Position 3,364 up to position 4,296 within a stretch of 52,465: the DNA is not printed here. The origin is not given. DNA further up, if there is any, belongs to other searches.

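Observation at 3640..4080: Complete Nudix hydrolase domain inserted inside isoleucyl-tRNA synthetase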

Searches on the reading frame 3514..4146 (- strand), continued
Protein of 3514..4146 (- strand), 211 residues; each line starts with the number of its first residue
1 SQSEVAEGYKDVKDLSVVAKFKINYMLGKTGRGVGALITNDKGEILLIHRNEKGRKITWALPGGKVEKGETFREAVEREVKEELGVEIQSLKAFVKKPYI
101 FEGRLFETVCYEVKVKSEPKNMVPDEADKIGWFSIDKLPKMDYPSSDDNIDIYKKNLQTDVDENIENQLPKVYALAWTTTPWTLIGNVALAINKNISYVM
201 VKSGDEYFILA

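Call 81: search_protein_families(library=pfam, proteins=[P0322, P0345, P0286, P0364, P0374, P0320, P0293, P0275], max_evalue=0.001)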
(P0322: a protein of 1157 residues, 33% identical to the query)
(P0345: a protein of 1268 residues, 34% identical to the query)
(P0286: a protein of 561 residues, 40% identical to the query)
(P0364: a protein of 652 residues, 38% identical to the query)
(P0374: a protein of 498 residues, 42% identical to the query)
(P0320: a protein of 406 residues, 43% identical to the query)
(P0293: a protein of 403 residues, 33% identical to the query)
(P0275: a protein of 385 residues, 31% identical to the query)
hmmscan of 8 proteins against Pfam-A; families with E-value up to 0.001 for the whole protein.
P0322 (1157 aa): 5 families
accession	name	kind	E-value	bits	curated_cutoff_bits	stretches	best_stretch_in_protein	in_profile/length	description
PF00293.34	NUDIX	-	3.5e-38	131.1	21.1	2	147-257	3-119/134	NUDIX domain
PF04607.23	RelA_SpoT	-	1.7e-16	61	27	1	347-475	1-111/113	Region found in RelA / SpoT proteins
PF14815.12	NUDIX_4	-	1e-13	51.5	35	2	12-91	3-77/113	NUDIX domain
PF02026.21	RyR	-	2.3e-12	47.4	27.4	1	1085-1148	20-83/91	RyR domain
PF22327.2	Nudt16-like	-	1.4e-06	28.8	27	1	32-68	30-67/161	U8 snoRNA-decapping enzyme-like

P0345 (1268 aa): 10 families
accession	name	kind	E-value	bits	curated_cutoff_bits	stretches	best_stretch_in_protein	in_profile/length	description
PF00293.34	NUDIX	-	8.7e-53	178.4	21.1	3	433-547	5-120/134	NUDIX domain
PF08264.19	Anticodon_1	-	9.3e-17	61.7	25.1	1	1112-1234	2-145/148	Anticodon-binding domain of tRNA ligase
PF14815.12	NUDIX_4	-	2.9e-10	40.4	35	1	969-1027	3-55/113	NUDIX domain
PF00133.28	tRNA-synt_1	-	3.1e-08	33.2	22.7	1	308-374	340-406/414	tRNA synthetases class I (I, L, M and V)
PF13419.12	HAD_2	-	6.2e-08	33.4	23.8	1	574-723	1-165/178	Haloacid dehalogenase-like hydrolase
PF22327.2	Nudt16-like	-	1.3e-06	28.9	27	0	998-1047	37-87/161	U8 snoRNA-decapping enzyme-like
PF09334.17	tRNA-synt_1g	-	1.8e-05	24.2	20.1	1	336-382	321-367/391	tRNA synthetases class I (M)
PF13869.12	NUDIX_2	-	2.4e-05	24.3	27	0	406-483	18-92/188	Nucleotide hydrolase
PF06821.19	Ser_hydrolase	-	0.00048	20.5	22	0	44-175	36-155/172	Serine hydrolase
PF01921.24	tRNA-synt_1f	-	0.00062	19.2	27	0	339-418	279-354/360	tRNA synthetases class I (K)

P0286 (561 aa): 5 families
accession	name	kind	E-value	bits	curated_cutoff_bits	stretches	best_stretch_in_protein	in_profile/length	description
PF00300.27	His_Phos_1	-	2.6e-24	86.4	21.7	1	456-544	1-86/194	Histidine phosphatase superfamily (branch 1)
PF00293.34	NUDIX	-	1.7e-17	64.1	21.1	1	18-120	3-116/134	NUDIX domain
PF00133.28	tRNA-synt_1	-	6e-17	61.9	22.7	1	108-451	167-272/414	tRNA synthetases class I (I, L, M and V)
PF14815.12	NUDIX_4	-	2.4e-06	27.8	35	1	40-125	24-100/113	NUDIX domain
PF22327.2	Nudt16-like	-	3.4e-06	27.6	27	1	33-96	25-92/161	U8 snoRNA-decapping enzyme-like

P0364 (652 aa): 3 families
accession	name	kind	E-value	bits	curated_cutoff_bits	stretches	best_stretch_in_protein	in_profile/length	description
PF00293.34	NUDIX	-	1.9e-64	216.1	21.1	4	191-309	4-121/134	NUDIX domain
PF14815.12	NUDIX_4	-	1e-12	48.2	35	1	524-643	2-112/113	NUDIX domain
PF22327.2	Nudt16-like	-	4.8e-12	46.6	27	0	215-288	32-104/161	U8 snoRNA-decapping enzyme-like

P0374 (498 aa): 3 families
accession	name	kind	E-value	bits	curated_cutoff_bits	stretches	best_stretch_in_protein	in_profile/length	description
PF00293.34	NUDIX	-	2.3e-22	79.9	21.1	1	368-480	4-124/134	NUDIX domain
PF00248.27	Aldo_ket_red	-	5.3e-21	75.4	24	1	35-192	14-176/291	Aldo/keto reductase family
PF14815.12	NUDIX_4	-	1.8e-05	24.9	35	1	373-478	4-100/113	NUDIX domain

P0320 (406 aa): 4 families
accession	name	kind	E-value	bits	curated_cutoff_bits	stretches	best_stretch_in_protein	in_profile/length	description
PF00293.34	NUDIX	-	9.2e-22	77.9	21.1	1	3-115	4-119/134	NUDIX domain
PF02310.24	B12-binding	-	2.3e-12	47.2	32.1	1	162-270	13-120/121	B12 binding domain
PF04055.27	Radical_SAM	-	6.3e-09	36.7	29.5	1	330-404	2-80/166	Radical SAM superfamily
PF14815.12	NUDIX_4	-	0.0002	21.6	35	1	7-121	3-107/113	NUDIX domain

P0293 (403 aa): 3 families
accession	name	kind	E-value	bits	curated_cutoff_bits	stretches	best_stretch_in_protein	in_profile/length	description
PF00293.34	NUDIX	-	3.5e-57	192.6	21.1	3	10-128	3-127/134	NUDIX domain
PF14815.12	NUDIX_4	-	8.6e-17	61.4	35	1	277-394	4-111/113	NUDIX domain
PF22327.2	Nudt16-like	-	3.3e-08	34.1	27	0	174-208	40-75/161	U8 snoRNA-decapping enzyme-like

P0275 (385 aa): 5 families
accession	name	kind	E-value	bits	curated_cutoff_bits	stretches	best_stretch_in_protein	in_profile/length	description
PF00293.34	NUDIX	-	3.4e-45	153.8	21.1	2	24-146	16-132/134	NUDIX domain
PF21906.2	NrtR_WHD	-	7e-26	90.6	27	1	308-368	1-61/61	NrtR DNA-binding winged helix domain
PF19368.5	AraR_C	-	1.1e-11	45.3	23.8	1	304-376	1-74/82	AraR C-terminal winged HTH domain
PF22327.2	Nudt16-like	-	8.1e-07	29.6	27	0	48-82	31-66/161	U8 snoRNA-decapping enzyme-like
PF14815.12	NUDIX_4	-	6.9e-06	26.3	35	0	36-139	10-103/113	NUDIX domain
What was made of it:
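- A related Nudix pair is fused to a RelA_SpoT synthetase domain in P0322 (call 81).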

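Call 83: search_protein_families(library=ncbifam, proteins=[P0269, P0345, P0286], max_evalue=1e-8)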
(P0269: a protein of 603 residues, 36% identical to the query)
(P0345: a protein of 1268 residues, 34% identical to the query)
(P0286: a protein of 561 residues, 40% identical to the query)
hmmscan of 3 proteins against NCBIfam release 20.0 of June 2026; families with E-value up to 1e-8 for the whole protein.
P0269 (603 aa): 26 families (the best 25 are shown)
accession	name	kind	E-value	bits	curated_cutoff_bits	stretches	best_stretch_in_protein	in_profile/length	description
NF004349.1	PRK05729.1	equivalog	7.2e-93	312.3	704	2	5-204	3-202/860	valine--tRNA ligase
TIGR00422.1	valS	equivalog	2.1e-92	310.6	612.1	2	5-199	4-205/863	valine--tRNA ligase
NF011492.0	PRK14900.1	equivalog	1.2e-58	198.8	1783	2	33-198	44-215/1044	valine--tRNA ligase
NF009687.0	PRK13208.1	equivalog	3.5e-57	194.1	738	2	18-200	27-208/801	valine--tRNA ligase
TIGR00392.1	ileS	equivalog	1.5e-27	96.2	621.4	1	3-206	8-219/861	isoleucine--tRNA ligase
NF000540.1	alt_ValS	exception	2.1e-22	78.9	900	1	470-573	218-319/827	valine--tRNA ligase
TIGR02705.1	nudix_YtkD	equivalog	3.8e-21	75.3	154.4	1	335-393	21-78/156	RNA deprotection pyrophosphohydrolase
TIGR00396.1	leuS_bact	equivalog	2.1e-20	72.5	548.4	1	29-188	27-174/843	leucine--tRNA ligase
NF040702.1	ileS_w_GNAT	exception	5.2e-20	70.7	1999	1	10-204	26-230/1100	isoleucine--tRNA ligase, N-acetyltransferase domain-containing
TIGR00586.1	mutt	equivalog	1.7e-18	66.9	97.9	1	342-439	9-108/129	8-oxo-dGTP diphosphatase MutT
NF006530.0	PRK08999.1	equivalog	2.6e-18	66.2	245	1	341-430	9-100/315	Nudix family hydrolase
NF008957.0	PRK12300.1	subfamily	2.8e-17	62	677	0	26-181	30-194/946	leucine--tRNA ligase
NF008044.0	PRK10776.1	equivalog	3.2e-16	59.4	148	0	344-437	10-105/130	8-oxo-dGTP diphosphatase MutT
NF003785.0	PRK05379.1-1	equivalog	4e-14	52.6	418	0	215-285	209-281/347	bifunctional nicotinamide-nucleotide adenylyltransferase/Nudix hydroxylase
NF041652.1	Nud_hyd_Dein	equivalog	3.2e-13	50.2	200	0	211-314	14-124/152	Nudix hydrolase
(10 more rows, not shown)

P0345 (1268 aa): 27 families (the best 25 are shown)
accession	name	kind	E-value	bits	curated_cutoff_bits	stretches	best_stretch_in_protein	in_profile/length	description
TIGR00396.1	leuS_bact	equivalog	6.6e-86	289.2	548.4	2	207-426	439-689/843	leucine--tRNA ligase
NF006530.0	PRK08999.1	equivalog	2.8e-32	112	245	2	966-1029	8-68/315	Nudix family hydrolase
TIGR00586.1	mutt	equivalog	1.1e-30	106.3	97.9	2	436-547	10-115/129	8-oxo-dGTP diphosphatase MutT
NF008044.0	PRK10776.1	equivalog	1.1e-28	99.7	148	2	966-1033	6-70/130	8-oxo-dGTP diphosphatase MutT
NF007834.0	PRK10546.1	equivalog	3.1e-24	85.3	156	0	976-1088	15-122/135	pyrimidine (deoxy)nucleoside triphosphate diphosphatase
NF008957.0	PRK12300.1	subfamily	1.9e-23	82.4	677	1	281-415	571-700/946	leucine--tRNA ligase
NF012016.0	PRK15472.1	equivalog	6.9e-20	71.2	95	0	965-1030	5-66/141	nucleoside triphosphatase NudI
NF001938.0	PRK00714.1-5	equivalog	7.4e-20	71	116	0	795-918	14-148/172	RNA pyrophosphohydrolase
NF001937.0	PRK00714.1-4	equivalog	1e-19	70.7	139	0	791-914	5-129/161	RNA pyrophosphohydrolase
TIGR00395.1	leuS_arch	equivalog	1.8e-19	69.3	648.5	1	281-412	565-690/938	leucine--tRNA ligase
NF009687.0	PRK13208.1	equivalog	2.4e-17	62.4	738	1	325-419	517-610/801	valine--tRNA ligase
NF041652.1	Nud_hyd_Dein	equivalog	4.3e-17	62.8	200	0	973-1029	22-78/152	Nudix hydrolase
TIGR02705.1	nudix_YtkD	equivalog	5.9e-17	61.6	154.4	0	992-1037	44-88/156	RNA deprotection pyrophosphohydrolase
NF001934.0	PRK00714.1-1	equivalog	3.7e-16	59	241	0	791-933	5-147/176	RNA pyrophosphohydrolase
TIGR00392.1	ileS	equivalog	4.1e-16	58.3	621.4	1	324-392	593-660/861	isoleucine--tRNA ligase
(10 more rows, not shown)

P0286 (561 aa): 22 families
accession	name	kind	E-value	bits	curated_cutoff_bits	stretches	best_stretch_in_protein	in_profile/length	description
TIGR00392.1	ileS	equivalog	1.4e-77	261.7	621.4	1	166-446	220-498/861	isoleucine--tRNA ligase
NF000258.1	MupB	exception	4.4e-41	140.7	1900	1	165-432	208-462/1033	mupirocin-resistant isoleucine--tRNA ligase MupB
NF000257.1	MupA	exception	1.2e-40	139.1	1900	1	169-433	213-459/1024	mupirocin-resistant isoleucine--tRNA ligase MupA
NF040702.1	ileS_w_GNAT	exception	1.1e-36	126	1999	1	262-433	494-661/1100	isoleucine--tRNA ligase, N-acetyltransferase domain-containing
NF009687.0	PRK13208.1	equivalog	9.8e-20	70.3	738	1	263-441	255-428/801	valine--tRNA ligase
TIGR00422.1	valS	equivalog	2.7e-18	65.4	612.1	1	262-444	255-433/863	valine--tRNA ligase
NF005567.0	PRK07238.1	equivalog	1.2e-17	64.4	326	1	445-544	169-266/378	bifunctional RNase H/acid phosphatase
NF006530.0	PRK08999.1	equivalog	7.2e-17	61.4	245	1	19-122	7-112/315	Nudix family hydrolase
TIGR03848.1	MSMEG_4193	subfamily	9.6e-17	61.1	203.85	1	456-543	2-87/204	MSMEG_4193 family putative phosphomutase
NF004349.1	PRK05729.1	equivalog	3.6e-16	58.6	704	1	262-443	249-424/860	valine--tRNA ligase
TIGR03162.1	ribazole_cobC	equivalog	5.5e-16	58.5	162.9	1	456-545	1-86/176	alpha-ribazole phosphatase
NF007834.0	PRK10546.1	equivalog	1.8e-15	56.9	156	1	18-120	4-107/135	pyrimidine (deoxy)nucleoside triphosphate diphosphatase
NF052459.1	OxoGTPPhMutT1Mycb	equivalog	1.2e-14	54.2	475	1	448-536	127-212/292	8-oxo-(d)GTP phosphatase MutT1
NF038349.1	dPGM_arch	equivalog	4.3e-14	52.8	225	1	456-545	1-89/194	2,3-diphosphoglycerate-dependent phosphoglycerate mutase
TIGR00586.1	mutt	equivalog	1.3e-13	51.1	97.9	1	20-124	7-113/129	8-oxo-dGTP diphosphatase MutT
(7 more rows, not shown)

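Call 91: search_solved_structures(query=P0269, max_evalue=1e-10, show_alignments=1)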
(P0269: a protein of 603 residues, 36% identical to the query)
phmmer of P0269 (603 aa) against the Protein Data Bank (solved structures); distinct sequences matched with E-value up to 1e-10: 19.
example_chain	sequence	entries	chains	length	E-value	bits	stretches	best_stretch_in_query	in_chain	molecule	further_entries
1gax_A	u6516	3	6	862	1e-54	189.4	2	34-196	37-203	VALYL-TRNA SYNTHETASE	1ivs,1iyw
1ffy_A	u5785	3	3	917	1.9e-24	89.4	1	18-193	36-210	ISOLEUCYL-TRNA SYNTHETASE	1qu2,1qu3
1wk9_A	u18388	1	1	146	4.9e-22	81.4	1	479-571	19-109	Valyl-tRNA synthetase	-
1wka_A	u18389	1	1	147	5e-22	81.4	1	479-571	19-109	Valyl-tRNA synthetase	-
8wnf_A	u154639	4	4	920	7.9e-19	70.8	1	34-206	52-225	Isoleucine--tRNA ligase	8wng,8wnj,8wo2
8wni_A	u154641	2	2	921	8e-19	70.8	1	34-206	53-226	Isoleucine--tRNA ligase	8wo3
8c9e_A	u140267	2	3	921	3e-18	68.9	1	35-195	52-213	Isoleucine--tRNA ligase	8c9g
8c9f_A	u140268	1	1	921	9.5e-16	60.7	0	35-195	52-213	Isoleucine--tRNA ligase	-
1h3n_A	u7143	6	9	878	3.4e-14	55.5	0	36-181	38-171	LEUCYL-TRNA SYNTHETASE | AMINOACYL-TRNA SYNTHETASE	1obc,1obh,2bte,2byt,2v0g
2v0c_A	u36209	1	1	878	3.4e-14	55.5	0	36-181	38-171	AMINOACYL-TRNA SYNTHETASE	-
9tjv_A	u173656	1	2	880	2.2e-13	52.8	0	509-561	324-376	Leucine--tRNA ligase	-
9tjw_A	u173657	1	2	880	2.3e-13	52.8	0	509-561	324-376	Leucine--tRNA ligase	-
3zgz_A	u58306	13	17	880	2.3e-13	52.8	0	509-561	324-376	LEUCINE--TRNA LIGASE | LEUCYL-TRNA SYNTHETASE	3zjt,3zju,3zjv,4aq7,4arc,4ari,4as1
9twt_A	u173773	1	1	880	2.3e-13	52.8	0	509-561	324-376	Leucine--tRNA ligase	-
5omw_A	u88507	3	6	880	2.3e-13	52.8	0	509-561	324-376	Leucine--tRNA ligase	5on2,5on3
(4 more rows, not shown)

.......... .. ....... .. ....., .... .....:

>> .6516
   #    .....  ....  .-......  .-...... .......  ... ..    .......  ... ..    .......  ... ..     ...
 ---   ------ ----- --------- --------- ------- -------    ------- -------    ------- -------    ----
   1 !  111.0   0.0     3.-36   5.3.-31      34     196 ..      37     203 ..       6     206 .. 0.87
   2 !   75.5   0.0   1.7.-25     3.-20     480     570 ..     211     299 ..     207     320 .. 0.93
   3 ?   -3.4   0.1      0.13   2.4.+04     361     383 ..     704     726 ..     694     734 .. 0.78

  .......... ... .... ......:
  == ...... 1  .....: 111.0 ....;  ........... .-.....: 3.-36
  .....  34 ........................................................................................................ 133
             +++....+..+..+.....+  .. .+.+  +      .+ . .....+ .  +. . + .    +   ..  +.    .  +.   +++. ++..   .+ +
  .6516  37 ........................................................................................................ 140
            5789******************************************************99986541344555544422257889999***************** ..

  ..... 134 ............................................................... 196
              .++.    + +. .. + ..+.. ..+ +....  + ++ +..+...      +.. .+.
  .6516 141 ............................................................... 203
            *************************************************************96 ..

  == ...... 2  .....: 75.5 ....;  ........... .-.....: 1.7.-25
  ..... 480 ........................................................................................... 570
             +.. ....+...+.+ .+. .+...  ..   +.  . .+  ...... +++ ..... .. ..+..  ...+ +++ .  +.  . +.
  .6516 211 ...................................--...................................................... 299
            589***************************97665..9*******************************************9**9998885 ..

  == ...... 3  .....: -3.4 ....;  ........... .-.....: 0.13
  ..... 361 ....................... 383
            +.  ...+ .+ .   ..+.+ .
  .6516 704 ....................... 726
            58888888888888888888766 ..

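Call 92: find_encoding_contigs(protein=P0269, flank=5000, max_places=3)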
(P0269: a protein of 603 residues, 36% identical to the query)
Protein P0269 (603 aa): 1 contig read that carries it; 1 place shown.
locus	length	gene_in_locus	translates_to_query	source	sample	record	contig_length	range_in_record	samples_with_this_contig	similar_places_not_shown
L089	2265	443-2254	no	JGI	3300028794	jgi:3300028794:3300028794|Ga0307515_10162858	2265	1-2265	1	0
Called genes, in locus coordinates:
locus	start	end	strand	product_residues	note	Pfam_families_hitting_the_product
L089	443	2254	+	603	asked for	PF00133:tRNA-synt_1, PF09334:tRNA-synt_1g (weak), PF00293:NUDIX, PF13603:tRNA-synt_1_2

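Call 93: find_homologous_proteins(query=P0269, max_evalue=1e-20)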
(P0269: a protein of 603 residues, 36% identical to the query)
Query P0269 (603 aa): 1557 proteins with E <= 1e-20 among 8000 candidates; the best 120 are listed.
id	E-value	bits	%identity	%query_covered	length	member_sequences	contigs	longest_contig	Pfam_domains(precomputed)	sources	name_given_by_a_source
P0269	0.0e+0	1348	100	100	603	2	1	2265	PF09334.18,PF13603.13,PF00133.29,PF00293.35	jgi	-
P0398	3.1e-238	810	70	55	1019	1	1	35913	PF09334.18,PF08264.20,PF13603.13,PF00133.29,PF00293.35,PF10458.15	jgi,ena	-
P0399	9.5e-199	680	56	53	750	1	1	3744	PF09334.18,PF01406.26,PF13603.13,PF00133.29,PF00293.35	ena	-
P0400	3.3e-190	652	53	55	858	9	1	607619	PF09334.18,PF01406.26,PF08264.20,PF13603.13,PF00133.29,PF00293.35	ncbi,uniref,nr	ncbi:class I tRNA ligase family protein [endosymbiont GvMRE of Glomus versiforme]|uniref:class I tRN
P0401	4.3e-179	615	59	54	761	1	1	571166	PF09334.18,PF13603.13,PF00133.29,PF00293.35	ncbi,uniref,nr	ncbi:class I tRNA ligase family protein [endosymbiont GvMRE of Glomus versiforme]|uniref:class I tRN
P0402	2.1e-177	609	59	53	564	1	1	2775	PF09334.18,PF13603.13,PF00133.29,PF00293.35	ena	-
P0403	1.8e-174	600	60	54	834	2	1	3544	PF09334.18,PF01406.26,PF08264.20,PF13603.13,PF00133.29,PF00293.35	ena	-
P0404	2.4e-161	556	52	54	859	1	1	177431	PF09334.18,PF01406.26,PF08264.20,PF13603.13,PF00133.29,PF00293.35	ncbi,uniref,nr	ncbi:class I tRNA ligase family protein [endosymbiont GvMRE of Glomus versiforme]|uniref:class I tRN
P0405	8.4e-151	522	76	32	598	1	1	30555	PF09334.18,PF13603.13,PF00133.29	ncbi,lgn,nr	ncbi:MAG: valine--tRNA ligase [Spiroplasmataceae bacterium]|nr:valine--tRNA ligase [Spiroplasmatacea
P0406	8.0e-150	518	75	33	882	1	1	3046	PF09334.18,PF08264.20,PF13603.13,PF00133.29,PF10458.15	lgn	-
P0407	1.4e-146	508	72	33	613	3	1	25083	PF09334.18,PF13603.13,PF00133.29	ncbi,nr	ncbi:MAG: valyl-tRNA synthetase [Mycoplasmataceae bacterium RV_VA103A]|nr:MAG: valyl-tRNA synthetase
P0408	8.0e-146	505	72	32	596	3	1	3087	PF09334.18,PF13603.13,PF00133.29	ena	-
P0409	1.0e-145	505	73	33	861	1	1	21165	PF09334.18,PF01406.26,PF08264.20,PF13603.13,PF00133.29,PF10458.15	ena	-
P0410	2.2e-144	500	69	35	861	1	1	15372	PF09334.18,PF01406.26,PF08264.20,PF13603.13,PF00133.29,PF10458.15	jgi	jgi:valyl-tRNA synthetase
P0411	8.2e-143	495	71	31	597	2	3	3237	PF09334.18,PF01406.26,PF13603.13,PF00133.29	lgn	-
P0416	2.2e-132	461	55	51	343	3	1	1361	PF09334.18,PF00133.29,PF00293.35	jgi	-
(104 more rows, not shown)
